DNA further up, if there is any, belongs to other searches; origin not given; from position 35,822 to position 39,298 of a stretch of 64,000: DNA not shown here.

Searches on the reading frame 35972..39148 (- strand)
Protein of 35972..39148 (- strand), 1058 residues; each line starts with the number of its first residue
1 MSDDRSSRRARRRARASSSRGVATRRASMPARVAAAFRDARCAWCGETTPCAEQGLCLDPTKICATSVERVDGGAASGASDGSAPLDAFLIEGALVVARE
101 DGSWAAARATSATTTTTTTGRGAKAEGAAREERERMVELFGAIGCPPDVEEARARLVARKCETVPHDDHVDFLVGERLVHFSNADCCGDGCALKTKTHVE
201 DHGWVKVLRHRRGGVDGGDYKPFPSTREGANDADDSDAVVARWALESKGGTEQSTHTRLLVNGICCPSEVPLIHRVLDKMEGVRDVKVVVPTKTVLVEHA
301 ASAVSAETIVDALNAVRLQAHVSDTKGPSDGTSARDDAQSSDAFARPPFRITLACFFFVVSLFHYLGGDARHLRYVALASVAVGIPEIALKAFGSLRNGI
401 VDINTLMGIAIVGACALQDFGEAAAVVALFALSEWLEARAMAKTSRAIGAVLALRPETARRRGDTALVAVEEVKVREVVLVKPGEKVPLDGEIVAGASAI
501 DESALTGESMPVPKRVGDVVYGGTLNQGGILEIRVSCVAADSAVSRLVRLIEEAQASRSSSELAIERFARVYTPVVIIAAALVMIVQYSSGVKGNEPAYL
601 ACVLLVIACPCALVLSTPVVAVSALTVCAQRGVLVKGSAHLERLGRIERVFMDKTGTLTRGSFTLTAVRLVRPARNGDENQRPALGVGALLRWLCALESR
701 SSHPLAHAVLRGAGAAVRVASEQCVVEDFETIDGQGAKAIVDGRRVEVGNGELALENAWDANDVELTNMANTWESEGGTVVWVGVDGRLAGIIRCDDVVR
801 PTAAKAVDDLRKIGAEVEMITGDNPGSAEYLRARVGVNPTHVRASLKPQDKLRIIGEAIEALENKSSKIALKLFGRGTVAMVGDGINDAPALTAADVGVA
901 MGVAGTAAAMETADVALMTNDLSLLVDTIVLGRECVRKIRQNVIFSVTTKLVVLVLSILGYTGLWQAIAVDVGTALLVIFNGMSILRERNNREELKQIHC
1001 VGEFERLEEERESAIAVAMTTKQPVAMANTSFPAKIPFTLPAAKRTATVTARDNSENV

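Call 24: search_protein_families(library=pfam, proteins=[window:35972-39148:-], max_evalue=0.00001)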
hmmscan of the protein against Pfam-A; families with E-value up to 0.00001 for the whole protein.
window:35972-39148:- (1058 aa): 2 families
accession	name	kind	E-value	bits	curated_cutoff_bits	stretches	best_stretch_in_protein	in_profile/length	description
PF00122.25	E1-E2_ATPase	-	3.8e-44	150.8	28.1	1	458-630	6-180/181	E1-E2 ATPase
PF00702.32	Hydrolase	-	9.9e-22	78.7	26.4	1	650-896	4-191/191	haloacid dehalogenase-like hydrolase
